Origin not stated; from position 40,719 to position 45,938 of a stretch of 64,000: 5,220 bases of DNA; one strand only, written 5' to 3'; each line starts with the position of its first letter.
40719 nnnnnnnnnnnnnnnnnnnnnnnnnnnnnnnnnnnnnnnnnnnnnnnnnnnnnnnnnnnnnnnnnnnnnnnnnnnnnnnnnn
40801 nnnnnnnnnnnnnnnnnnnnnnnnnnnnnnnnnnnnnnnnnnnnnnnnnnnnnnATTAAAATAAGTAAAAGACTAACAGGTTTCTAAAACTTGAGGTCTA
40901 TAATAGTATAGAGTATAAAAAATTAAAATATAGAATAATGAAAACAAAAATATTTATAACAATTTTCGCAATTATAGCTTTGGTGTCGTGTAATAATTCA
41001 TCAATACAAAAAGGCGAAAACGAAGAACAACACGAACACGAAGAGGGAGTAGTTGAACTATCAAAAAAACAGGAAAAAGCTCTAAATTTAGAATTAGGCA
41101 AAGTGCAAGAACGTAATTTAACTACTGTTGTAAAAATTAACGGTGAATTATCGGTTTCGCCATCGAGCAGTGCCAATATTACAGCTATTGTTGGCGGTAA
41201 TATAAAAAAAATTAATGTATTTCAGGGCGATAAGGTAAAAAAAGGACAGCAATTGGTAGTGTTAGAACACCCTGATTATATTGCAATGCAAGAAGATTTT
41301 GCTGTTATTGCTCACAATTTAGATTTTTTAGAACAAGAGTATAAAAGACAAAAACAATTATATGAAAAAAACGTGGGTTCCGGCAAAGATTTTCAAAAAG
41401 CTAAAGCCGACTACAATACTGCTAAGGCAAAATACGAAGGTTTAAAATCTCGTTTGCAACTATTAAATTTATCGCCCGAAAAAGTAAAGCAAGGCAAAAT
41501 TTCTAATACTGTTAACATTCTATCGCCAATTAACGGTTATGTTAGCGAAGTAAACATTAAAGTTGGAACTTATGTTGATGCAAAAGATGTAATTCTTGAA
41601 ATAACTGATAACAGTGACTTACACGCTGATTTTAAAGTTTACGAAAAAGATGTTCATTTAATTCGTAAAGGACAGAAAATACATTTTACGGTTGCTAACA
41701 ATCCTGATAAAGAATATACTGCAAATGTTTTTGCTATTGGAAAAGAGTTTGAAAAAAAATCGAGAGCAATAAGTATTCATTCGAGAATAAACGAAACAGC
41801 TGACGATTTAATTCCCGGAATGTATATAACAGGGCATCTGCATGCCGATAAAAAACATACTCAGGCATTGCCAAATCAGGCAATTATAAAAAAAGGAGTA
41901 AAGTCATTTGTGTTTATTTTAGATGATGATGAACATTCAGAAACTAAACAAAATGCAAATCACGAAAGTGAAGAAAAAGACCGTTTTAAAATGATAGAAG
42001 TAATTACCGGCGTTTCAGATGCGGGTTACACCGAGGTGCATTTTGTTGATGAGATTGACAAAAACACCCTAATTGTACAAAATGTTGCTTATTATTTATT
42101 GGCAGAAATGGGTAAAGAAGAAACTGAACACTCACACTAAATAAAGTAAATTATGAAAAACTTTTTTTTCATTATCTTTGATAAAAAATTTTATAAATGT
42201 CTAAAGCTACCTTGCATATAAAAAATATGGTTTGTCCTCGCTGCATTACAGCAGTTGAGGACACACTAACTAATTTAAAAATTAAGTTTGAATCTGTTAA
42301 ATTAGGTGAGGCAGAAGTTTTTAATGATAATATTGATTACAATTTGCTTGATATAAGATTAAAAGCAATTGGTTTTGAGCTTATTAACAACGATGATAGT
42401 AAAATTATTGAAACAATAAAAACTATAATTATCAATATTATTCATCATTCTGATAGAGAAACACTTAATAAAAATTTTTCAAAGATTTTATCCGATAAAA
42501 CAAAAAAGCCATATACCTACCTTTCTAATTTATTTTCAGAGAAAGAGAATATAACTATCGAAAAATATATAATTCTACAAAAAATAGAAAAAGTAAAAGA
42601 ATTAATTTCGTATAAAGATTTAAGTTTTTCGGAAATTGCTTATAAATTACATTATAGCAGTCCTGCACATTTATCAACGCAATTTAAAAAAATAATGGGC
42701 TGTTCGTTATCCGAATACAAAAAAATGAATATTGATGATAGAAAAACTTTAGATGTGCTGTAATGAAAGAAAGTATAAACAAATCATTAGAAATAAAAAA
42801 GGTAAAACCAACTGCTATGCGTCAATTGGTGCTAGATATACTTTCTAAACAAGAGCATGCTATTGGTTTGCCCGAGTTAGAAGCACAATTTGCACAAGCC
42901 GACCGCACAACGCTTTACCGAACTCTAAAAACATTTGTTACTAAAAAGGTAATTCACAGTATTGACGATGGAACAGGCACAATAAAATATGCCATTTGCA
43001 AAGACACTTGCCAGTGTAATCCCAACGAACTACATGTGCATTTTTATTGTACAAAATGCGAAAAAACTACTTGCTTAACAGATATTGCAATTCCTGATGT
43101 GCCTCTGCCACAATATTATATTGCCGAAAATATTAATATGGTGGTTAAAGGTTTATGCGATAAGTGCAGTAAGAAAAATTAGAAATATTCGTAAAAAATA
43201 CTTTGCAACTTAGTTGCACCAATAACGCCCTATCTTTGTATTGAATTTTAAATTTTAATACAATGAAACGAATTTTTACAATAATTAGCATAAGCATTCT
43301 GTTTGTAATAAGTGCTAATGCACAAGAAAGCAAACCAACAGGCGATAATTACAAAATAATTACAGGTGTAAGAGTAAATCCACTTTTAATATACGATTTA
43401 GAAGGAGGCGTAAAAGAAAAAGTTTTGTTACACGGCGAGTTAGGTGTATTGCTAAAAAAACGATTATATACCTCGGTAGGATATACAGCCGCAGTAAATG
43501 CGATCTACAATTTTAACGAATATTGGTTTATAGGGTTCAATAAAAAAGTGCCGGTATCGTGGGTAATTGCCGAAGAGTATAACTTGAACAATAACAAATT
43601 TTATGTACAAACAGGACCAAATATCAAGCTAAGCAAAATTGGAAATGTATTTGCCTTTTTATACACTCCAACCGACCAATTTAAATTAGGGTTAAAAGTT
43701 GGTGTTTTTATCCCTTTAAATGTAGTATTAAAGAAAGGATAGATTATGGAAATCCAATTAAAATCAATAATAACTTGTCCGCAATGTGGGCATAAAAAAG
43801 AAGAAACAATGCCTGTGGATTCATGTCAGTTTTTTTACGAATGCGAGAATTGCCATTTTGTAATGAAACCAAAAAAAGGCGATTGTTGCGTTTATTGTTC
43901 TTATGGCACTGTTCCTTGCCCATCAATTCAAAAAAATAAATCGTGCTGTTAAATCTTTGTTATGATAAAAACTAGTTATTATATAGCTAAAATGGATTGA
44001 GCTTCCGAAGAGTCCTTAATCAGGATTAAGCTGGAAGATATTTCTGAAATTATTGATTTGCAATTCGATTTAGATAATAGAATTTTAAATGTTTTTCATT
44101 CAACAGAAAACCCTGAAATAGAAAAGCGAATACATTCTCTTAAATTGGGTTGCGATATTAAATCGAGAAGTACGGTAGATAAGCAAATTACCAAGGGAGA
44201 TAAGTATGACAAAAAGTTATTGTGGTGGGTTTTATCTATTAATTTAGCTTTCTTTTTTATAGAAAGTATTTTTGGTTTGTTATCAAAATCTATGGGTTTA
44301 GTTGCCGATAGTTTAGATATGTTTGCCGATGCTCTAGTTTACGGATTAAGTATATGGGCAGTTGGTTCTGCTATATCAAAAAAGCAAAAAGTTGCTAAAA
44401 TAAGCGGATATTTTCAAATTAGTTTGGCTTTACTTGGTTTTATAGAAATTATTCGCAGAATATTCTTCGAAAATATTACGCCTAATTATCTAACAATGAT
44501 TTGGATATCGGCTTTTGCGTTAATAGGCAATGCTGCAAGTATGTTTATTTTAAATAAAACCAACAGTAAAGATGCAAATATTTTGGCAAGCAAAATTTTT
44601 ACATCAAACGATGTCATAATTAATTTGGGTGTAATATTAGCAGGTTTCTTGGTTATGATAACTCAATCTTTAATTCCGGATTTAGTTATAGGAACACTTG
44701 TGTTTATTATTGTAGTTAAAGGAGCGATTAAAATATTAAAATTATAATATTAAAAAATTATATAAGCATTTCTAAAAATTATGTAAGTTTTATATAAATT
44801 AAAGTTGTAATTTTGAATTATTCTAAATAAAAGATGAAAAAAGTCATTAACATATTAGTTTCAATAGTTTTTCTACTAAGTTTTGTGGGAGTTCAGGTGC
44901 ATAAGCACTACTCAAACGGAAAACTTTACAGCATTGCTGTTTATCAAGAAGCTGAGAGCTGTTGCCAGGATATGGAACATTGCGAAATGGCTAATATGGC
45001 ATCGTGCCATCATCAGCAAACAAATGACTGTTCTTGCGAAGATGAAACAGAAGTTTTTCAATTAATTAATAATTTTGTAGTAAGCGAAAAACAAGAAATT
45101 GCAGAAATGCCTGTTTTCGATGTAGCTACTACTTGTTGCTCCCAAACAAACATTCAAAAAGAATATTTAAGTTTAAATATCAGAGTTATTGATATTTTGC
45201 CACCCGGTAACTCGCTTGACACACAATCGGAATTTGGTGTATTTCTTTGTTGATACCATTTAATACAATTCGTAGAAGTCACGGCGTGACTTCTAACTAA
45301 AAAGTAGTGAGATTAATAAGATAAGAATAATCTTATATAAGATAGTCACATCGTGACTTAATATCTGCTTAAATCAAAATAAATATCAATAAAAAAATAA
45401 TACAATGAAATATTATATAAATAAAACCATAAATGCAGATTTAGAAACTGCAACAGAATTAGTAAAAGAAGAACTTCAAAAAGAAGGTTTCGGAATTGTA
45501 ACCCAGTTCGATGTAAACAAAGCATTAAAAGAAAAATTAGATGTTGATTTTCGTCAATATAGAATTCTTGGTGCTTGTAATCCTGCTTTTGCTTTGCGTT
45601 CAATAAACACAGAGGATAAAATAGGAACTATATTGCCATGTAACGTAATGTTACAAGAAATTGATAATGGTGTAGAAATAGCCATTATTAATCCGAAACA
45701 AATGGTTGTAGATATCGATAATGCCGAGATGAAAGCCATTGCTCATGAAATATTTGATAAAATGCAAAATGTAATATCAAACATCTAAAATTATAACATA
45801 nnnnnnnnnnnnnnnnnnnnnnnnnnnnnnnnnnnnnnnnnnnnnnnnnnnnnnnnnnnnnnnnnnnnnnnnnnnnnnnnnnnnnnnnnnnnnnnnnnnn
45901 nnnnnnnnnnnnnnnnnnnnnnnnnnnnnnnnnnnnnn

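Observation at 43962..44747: In-frame TGA at the metal-ligand Cys position of an HMA-CDF transporter, followed by a SECIS-like hairpin: selenocysteine candidate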

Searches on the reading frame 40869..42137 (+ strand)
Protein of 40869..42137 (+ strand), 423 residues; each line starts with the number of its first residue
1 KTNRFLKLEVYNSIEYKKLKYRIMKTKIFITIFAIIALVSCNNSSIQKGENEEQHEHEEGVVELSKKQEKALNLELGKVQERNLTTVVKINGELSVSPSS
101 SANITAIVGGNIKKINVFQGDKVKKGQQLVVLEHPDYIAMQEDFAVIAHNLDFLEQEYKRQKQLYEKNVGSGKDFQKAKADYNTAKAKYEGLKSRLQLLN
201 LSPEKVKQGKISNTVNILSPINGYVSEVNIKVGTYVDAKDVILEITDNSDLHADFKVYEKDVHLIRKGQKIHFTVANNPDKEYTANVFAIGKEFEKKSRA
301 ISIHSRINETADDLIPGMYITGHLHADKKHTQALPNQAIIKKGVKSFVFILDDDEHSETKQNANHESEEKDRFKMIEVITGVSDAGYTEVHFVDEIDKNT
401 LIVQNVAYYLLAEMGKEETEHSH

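Call 36: search_protein_families(library=pfam, proteins=[window:40869-42137:+], max_evalue=0.00001)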
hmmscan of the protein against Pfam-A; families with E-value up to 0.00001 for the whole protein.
window:40869-42137:+ (423 aa): 4 families
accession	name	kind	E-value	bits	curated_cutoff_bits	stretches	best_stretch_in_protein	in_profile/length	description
PF16576.10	HlyD_D23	-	1.1e-35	123.3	30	1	84-319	2-213/214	Barrel-sandwich domain of CusB or HlyD membrane-fusion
PF13437.12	HlyD_3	-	9.8e-20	71.7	22.2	1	217-317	2-106/106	HlyD family secretion protein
PF13533.13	Biotin_lipoyl_2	-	5.9e-09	36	29.8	0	103-132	2-31/32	Biotin-lipoyl like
PF00364.28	Biotin_lipoyl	-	3.1e-06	27.4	22.1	0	108-133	13-37/73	Biotin-requiring enzyme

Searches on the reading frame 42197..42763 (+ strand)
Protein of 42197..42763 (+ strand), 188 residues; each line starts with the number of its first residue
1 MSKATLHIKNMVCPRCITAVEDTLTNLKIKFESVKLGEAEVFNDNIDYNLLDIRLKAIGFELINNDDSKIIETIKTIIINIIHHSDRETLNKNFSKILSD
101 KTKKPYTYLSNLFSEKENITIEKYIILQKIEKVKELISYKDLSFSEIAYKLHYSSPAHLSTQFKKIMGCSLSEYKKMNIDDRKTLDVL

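Call 7: search_protein_families(library=pfam, proteins=[window:42197-42763:+], max_evalue=0.01)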
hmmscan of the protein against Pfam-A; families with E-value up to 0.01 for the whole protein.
window:42197-42763:+ (188 aa): 2 families
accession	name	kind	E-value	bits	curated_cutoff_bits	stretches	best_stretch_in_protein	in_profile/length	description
PF12833.13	HTH_18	-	5.1e-14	52.8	33.6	1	103-176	6-79/80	Helix-turn-helix domain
PF00165.29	HTH_AraC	-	2e-09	37.8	26.6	1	141-174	8-40/42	Bacterial regulatory helix-turn-helix proteins, AraC family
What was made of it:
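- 42197..43182 (+): Context: an AraC-family regulator with an N-terminal MVCPRC motif (42197-42763) and a Fur-family regulator (42763-43182). Both head the conserved operon. Call 7.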

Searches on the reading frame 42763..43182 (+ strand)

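Call 7: search_protein_families(library=pfam, proteins=[window:42763-43182:+], max_evalue=0.01)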
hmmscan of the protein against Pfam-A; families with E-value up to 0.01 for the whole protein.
window:42763-43182:+ (139 aa): 1 family
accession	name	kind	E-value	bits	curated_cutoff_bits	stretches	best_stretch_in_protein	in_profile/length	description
PF01475.25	FUR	-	9.3e-08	32.7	23.1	1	14-110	4-98/121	Ferric uptake regulator family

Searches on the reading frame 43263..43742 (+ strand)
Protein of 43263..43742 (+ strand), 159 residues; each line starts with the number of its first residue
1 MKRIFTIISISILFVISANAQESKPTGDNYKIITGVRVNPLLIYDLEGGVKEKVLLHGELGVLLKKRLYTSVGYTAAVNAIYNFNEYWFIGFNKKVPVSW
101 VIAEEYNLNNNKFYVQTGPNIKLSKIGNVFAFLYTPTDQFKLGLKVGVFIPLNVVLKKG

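Call 7: search_protein_families(library=pfam, proteins=[window:43263-43742:+], max_evalue=0.01)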
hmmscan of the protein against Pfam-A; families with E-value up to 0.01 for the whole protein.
window:43263-43742:+ (159 aa): 0 families

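Call 8: search_protein_families(library=ncbifam, proteins=[window:43263-43742:+], max_evalue=0.01)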
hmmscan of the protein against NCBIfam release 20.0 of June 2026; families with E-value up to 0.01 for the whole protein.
window:43263-43742:+ (159 aa): 0 families
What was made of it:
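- On Known Sec-containing metal transporters (TIGR01525 P-type ATPase form; NF033936 SO_0444 family): Neither family hits the read-through protein in the NCBIfam or Pfam scans (calls 7, 8).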

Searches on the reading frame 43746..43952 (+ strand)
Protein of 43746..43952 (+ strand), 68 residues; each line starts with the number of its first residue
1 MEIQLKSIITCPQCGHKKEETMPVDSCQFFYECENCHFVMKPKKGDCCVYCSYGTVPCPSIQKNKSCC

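Call 7: search_protein_families(library=pfam, proteins=[window:43746-43952:+], max_evalue=0.01)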
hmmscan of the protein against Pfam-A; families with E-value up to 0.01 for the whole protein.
window:43746-43952:+ (68 aa): 1 family
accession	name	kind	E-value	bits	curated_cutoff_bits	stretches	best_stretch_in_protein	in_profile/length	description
PF07282.18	Cas12f1-like_TNB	-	0.01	16.5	26.3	0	9-40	29-50/60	Cas12f1-like, TNB domain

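Call 8: search_protein_families(library=ncbifam, proteins=[window:43746-43952:+], max_evalue=0.01)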
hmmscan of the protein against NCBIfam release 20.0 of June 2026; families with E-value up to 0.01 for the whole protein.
window:43746-43952:+ (68 aa): 2 families
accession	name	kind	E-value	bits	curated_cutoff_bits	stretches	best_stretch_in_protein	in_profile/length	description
NF041374.1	GDCCVxC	domain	3.1e-30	104.2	40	1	7-63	1-57/58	GDCCVxC domain-containing (seleno)protein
NF045768.1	RubredRD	equivalog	0.0028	17.6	90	0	31-47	4-20/54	rubredoxin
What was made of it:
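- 43746..43952 (+): Upstream gene (context): a GDCCVxC-domain protein from a family with known selenoprotein members (GOS_B). It is the all-Cys form here. NCBIfam NF041374, 104 bits (call 8).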

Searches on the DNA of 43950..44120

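Call 72: search_rna_families(source=window, start=43950, end=44120, threshold=evalue, max_evalue=10, show_alignments=3)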
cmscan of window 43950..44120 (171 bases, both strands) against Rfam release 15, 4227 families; matches with E-value up to 10: 3.
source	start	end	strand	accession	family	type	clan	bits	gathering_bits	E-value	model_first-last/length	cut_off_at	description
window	44015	44106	+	RF00338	snoR53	Gene; snRNA; snoRNA; CD-box;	CL00080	16.5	70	9.1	1-91/91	no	Small nucleolar RNA snR53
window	44049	44119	+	RF02403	Afu_328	Gene; snRNA; snoRNA; CD-box;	-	14.7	70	5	1-73/73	no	A. fumigatus snoRNA Afu_328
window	43950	44010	+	RF00229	IRES_Picorna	Cis-reg; IRES;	-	9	33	1.5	187-252/252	5'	Picornavirus internal ribosome entry site (IRES)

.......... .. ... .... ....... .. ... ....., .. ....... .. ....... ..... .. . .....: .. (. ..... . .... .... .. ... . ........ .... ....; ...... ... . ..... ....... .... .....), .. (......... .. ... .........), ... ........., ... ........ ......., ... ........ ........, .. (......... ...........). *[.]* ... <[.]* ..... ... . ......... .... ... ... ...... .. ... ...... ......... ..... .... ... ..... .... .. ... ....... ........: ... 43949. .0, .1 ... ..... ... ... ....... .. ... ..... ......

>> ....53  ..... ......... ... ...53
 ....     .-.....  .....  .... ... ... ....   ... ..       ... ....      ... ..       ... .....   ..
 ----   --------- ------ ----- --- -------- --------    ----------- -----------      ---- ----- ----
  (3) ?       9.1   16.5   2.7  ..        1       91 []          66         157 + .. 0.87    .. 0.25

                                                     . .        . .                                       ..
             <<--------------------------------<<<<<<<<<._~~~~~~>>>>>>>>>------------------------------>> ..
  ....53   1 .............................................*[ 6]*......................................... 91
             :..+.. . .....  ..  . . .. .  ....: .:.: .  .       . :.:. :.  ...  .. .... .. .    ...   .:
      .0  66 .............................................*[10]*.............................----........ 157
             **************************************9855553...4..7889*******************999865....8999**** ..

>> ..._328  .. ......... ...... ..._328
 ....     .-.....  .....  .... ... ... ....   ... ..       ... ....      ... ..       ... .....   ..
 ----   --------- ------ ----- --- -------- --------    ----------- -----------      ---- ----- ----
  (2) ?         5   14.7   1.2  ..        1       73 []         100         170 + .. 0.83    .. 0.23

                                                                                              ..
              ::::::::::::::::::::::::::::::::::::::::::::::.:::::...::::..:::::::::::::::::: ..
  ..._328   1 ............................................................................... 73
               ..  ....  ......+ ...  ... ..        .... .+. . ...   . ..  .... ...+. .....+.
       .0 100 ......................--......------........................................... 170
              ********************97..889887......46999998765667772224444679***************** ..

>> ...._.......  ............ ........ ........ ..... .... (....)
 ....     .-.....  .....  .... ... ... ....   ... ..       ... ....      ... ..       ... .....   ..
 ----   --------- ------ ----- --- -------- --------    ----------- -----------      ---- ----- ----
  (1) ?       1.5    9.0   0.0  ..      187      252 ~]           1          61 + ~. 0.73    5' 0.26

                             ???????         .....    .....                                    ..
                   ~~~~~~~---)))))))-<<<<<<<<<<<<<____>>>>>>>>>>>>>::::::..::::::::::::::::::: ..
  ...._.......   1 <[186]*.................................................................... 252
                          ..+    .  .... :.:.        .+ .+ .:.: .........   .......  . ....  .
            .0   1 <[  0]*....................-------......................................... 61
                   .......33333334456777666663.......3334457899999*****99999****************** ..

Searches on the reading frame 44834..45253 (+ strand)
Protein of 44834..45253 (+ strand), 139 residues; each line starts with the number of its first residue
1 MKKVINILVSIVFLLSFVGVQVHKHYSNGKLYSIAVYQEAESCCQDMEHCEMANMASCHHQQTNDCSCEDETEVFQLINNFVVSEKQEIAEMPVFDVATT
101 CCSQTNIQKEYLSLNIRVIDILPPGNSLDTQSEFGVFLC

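Call 7: search_protein_families(library=pfam, proteins=[window:44834-45253:+], max_evalue=0.01)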
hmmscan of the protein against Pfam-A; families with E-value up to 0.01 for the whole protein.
window:44834-45253:+ (139 aa): 0 families

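Call 8: search_protein_families(library=ncbifam, proteins=[window:44834-45253:+], max_evalue=0.01)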
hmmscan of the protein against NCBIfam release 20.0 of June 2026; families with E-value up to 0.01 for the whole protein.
window:44834-45253:+ (139 aa): 1 family
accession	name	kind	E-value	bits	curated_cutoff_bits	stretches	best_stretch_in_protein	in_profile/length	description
NF047658.1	HYC_CC_PP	subfamily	1.3e-09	38.6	28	1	2-132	1-127/131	HYC_CC_PP family protein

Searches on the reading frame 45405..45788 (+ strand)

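Call 7: search_protein_families(library=pfam, proteins=[window:45405-45788:+], max_evalue=0.01)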
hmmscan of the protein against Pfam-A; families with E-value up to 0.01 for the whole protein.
window:45405-45788:+ (127 aa): 1 family
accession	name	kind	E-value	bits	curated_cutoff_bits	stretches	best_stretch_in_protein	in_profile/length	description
PF03625.19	DUF302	-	3.3e-20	72.2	23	1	35-97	1-63/63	Domain of unknown function DUF302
